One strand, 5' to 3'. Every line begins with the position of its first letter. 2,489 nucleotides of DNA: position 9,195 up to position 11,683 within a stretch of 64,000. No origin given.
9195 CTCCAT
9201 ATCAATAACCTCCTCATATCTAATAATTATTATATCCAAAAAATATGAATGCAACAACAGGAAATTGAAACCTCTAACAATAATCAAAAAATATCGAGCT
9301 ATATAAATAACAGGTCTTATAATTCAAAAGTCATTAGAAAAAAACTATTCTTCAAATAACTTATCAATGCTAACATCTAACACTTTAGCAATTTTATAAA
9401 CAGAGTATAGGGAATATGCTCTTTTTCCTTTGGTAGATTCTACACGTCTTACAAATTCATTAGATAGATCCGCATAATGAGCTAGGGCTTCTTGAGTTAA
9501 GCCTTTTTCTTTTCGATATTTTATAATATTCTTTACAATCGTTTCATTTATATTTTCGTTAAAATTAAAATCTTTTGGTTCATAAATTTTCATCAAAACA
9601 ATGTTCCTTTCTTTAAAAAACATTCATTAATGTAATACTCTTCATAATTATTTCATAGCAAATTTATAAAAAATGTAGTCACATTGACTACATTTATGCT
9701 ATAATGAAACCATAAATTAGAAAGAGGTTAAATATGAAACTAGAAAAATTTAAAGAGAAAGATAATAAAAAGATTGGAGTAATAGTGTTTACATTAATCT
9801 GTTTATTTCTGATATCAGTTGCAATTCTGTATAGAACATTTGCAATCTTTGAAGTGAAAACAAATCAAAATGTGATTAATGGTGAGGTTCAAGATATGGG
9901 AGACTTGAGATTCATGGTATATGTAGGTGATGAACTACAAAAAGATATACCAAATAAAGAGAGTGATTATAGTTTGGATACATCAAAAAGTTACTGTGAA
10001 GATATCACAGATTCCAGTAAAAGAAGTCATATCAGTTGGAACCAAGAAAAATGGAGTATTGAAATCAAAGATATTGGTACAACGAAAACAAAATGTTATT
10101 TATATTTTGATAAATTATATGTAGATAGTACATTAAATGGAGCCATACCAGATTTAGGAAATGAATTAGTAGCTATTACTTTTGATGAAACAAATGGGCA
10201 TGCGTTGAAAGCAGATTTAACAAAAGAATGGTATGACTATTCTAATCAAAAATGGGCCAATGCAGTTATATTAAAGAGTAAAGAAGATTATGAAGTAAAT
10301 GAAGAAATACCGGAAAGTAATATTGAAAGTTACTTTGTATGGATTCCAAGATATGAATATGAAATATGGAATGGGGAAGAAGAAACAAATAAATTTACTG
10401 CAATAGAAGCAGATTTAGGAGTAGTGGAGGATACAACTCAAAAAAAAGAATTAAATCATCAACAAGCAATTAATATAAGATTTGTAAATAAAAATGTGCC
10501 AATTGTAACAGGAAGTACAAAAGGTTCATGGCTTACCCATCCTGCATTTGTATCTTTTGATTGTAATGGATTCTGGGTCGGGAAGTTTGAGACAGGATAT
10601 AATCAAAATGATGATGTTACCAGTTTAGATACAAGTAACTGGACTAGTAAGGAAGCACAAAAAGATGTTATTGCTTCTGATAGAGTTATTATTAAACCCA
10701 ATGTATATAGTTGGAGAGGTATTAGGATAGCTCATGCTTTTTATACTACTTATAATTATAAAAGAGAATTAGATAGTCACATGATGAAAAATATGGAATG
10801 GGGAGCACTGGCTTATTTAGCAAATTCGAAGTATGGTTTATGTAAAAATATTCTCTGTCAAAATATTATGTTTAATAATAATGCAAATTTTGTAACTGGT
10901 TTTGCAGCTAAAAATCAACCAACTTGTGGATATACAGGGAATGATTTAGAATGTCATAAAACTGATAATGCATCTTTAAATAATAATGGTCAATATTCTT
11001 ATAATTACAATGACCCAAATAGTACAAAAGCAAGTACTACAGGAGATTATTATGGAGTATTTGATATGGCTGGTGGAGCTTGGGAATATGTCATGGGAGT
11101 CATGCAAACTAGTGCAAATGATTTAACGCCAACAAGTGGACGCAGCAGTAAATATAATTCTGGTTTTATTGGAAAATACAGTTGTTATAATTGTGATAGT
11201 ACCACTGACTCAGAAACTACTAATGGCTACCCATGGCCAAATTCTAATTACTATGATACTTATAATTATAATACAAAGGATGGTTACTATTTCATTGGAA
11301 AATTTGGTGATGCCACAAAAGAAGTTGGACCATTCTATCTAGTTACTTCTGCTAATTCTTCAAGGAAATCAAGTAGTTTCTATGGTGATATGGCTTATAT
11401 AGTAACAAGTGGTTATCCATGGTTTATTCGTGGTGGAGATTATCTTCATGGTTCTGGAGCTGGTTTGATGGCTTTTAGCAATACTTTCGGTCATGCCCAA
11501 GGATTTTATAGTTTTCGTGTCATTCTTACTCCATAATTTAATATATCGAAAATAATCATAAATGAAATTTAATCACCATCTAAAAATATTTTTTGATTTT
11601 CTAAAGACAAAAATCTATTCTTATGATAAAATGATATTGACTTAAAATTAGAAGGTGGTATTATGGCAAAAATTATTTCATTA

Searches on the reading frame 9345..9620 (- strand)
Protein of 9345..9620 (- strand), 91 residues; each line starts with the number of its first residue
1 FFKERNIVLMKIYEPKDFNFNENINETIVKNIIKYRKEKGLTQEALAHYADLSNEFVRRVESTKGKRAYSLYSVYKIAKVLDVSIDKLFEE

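Call 6: search_protein_families(library=pfam, proteins=[window:9345-9620:-], max_evalue=1)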
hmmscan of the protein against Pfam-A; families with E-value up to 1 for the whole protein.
window:9345-9620:- (91 aa): 7 families
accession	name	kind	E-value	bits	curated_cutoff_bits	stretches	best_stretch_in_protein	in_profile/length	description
PF01381.28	HTH_3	-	5.2e-10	39.7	23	1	32-88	1-55/55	Helix-turn-helix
PF13443.12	HTH_26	-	0.00022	21.8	22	1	31-90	1-59/63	Cro/C1-type HTH DNA-binding domain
PF04545.22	Sigma70_r4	-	0.00046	20.1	24.1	1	30-62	10-42/50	Sigma-70, region 4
PF12836.13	HHH_3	-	0.014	15.9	27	1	23-40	21-38/65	Helix-hairpin-helix motif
PF12844.13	HTH_19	-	0.019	15.3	30.2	1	31-53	3-25/64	Helix-turn-helix domain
PF13560.12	HTH_31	-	0.031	15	27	1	35-81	9-54/64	Helix-turn-helix domain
PF21291.3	CYNS_N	-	0.084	13.3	27.1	1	27-57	3-33/69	Cyanate hydratase, N-terminal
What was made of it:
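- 9345..9623 (-): XRE-type regulator (92 aa), transcribed divergently from family gene D. Pfam HTH_3 at 39.7 bits (call 6).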

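Call 7: search_protein_families(library=ncbifam, proteins=[window:9345-9620:-], max_evalue=1)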
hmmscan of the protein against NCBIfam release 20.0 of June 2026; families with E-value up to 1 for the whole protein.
window:9345-9620:- (91 aa): 14 families
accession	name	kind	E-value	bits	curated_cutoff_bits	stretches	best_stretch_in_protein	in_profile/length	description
TIGR03070.1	couple_hipB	subfamily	1.7e-11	43.9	71.65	1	31-82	6-55/58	type II toxin-antitoxin system Y4mF family antitoxin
NF041951.1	phage_RstR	subfamily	7e-10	39.1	80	1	29-90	4-63/108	RstR family transcriptional repressor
NF047948.1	male_kill_WMK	equivalog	1.7e-06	27.7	300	1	12-90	147-223/300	WO male-killing family protein Wmk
NF006015.0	PRK08154.1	subfamily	3.1e-06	26.6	204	1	24-90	27-91/314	anaerobic benzoate catabolism transcriptional regulator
NF010465.0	PRK13890.1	equivalog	1.9e-05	24.7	96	1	26-90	4-66/121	conjugal transfer protein TrbA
NF046032.1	TransRegSlrRBacil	equivalog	0.00068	19.7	250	1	30-90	4-63/149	HTH-type transcriptional regulator SlrR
TIGR00270.2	TIGR00270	equivalog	0.0014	18.4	110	1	22-85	70-131/159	multiprotein bridging factor aMBF1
NF007408.0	PRK09943.1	equivalog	0.0016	18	211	1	28-91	8-69/185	HTH-type transcriptional regulator PuuR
TIGR03830.1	CxxCG_CxxCG_HTH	subfamily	0.0047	16.7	61.8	1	19-74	56-112/127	type II TA system antitoxin MqsA family protein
NF007257.0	PRK09706.1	subfamily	0.011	15.5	101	1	25-82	3-58/135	transcriptional repressor DicA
NF040522.1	VC1465_fam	subfamily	0.018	15.1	70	1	35-78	4-47/111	VC1465 family Xer recombination activation factor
NF038139.1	Reg_Aceta_RamB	equivalog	0.018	13.7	700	1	33-85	8-58/465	acetate metabolism transcriptional regulator RamB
NF033412.1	primase_PriX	equivalog_domain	0.019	15.3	50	1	13-60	50-97/102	DNA primase noncatalytic subunit PriX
NF002773.0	PRK02866.1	subfamily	0.068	13.2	150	1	26-84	4-60/147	cyanase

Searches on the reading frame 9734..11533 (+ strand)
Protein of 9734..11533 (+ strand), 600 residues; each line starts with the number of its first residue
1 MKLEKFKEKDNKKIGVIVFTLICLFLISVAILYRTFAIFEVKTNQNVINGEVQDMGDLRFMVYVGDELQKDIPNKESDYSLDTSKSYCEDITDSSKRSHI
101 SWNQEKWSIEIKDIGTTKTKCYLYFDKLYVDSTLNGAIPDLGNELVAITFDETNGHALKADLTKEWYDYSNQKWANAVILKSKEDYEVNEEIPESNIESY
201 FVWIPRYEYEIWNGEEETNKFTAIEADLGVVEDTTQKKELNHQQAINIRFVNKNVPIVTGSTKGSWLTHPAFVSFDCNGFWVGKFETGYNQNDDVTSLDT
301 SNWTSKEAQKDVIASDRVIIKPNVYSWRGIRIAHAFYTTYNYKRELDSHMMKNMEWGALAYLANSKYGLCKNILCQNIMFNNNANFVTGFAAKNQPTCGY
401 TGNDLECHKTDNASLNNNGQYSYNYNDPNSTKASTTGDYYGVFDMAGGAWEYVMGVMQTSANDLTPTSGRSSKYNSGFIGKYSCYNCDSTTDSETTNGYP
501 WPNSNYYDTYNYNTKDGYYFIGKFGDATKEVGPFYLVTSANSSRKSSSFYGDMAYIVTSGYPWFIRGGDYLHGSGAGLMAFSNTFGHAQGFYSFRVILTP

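Call 6: search_protein_families(library=pfam, proteins=[window:9734-11533:+], max_evalue=1)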
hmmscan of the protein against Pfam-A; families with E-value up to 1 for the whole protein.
window:9734-11533:+ (600 aa): 1 family
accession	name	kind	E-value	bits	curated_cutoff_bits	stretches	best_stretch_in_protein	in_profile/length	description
PF13800.11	Sigma_reg_N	-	0.56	11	26.3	0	11-48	10-47/91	Sigma factor regulator N-terminal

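Call 7: search_protein_families(library=ncbifam, proteins=[window:9734-11533:+], max_evalue=1)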
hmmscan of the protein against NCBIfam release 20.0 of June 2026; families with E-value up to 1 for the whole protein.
window:9734-11533:+ (600 aa): 1 family
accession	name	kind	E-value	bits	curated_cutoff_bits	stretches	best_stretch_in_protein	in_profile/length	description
NF045993.1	MAG0130_MAG3770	subfamily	0.2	11.5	85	1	2-45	6-49/140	MAG0130/MAG3770 family membrane protein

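Call 67: search_protein_families(library=phrogs, proteins=[window:9734-11533:+], max_evalue=0.01)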
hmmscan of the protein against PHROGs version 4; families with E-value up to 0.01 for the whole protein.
window:9734-11533:+ (600 aa): 0 families

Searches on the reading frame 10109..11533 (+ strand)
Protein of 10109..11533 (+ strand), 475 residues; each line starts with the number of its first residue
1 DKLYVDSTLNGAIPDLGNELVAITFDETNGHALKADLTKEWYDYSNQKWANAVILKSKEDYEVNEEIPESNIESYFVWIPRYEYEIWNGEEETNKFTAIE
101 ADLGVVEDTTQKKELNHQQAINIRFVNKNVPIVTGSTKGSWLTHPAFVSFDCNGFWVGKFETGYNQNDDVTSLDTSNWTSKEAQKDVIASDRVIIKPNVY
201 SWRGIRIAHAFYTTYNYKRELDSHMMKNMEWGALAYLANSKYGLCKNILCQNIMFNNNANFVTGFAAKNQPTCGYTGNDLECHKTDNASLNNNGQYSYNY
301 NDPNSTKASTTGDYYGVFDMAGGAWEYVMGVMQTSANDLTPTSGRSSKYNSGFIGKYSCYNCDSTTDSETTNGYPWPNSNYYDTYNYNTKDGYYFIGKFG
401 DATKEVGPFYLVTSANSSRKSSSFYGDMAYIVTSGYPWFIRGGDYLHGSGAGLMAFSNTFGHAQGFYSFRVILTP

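Call 72: search_solved_structures(query=window:10109-11533:+, max_evalue=1)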
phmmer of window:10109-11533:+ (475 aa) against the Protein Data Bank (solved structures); distinct sequences matched with E-value up to 1: 0.

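Call 76: search_solved_structures(query=A6, max_evalue=1)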
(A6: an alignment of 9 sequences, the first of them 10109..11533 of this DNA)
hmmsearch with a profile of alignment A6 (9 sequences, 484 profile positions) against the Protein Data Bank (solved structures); distinct sequences matched with E-value up to 1: 0.

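Call 77: search_protein_families(library=pfam, alignment_id=A6, max_evalue=1)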
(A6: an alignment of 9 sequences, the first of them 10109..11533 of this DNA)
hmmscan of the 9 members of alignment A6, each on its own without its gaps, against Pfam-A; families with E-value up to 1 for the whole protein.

A. member 1, window:10109-11533:+ (475 aa): 1 family
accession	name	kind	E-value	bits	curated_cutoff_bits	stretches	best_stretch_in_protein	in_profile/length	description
PF13947.11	GUB_WAK_bind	-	0.25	12.2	29.4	1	265-296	14-48/64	Wall-associated receptor kinase galacturonan-binding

B. families by the number of members that match (of 9 scanned): 4 families
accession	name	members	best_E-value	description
PF03781.23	FGE-sulfatase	4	0.00037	Sulfatase-modifying factor enzyme 1-like domain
PF12256.14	TcdB_toxin_midN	1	0.011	Insecticide toxin TcdB middle/N-terminal region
PF05462.17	Dicty_CAR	1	0.12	Slime mold cyclic AMP receptor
PF13947.11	GUB_WAK_bind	1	0.25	Wall-associated receptor kinase galacturonan-binding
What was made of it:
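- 9734..11536 (+): Family gene D (600 aa). It has the same N-module (residues 1-125) fused to a ~475-aa head that ends in a divergent FGE-sulfatase-like (C-type-lectin fold) domain. Pfam FGE-sulfatase was hit weakly by 4 of 9 head homologues (best E 3.7e-4), though not by the window copy itself (call 77).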
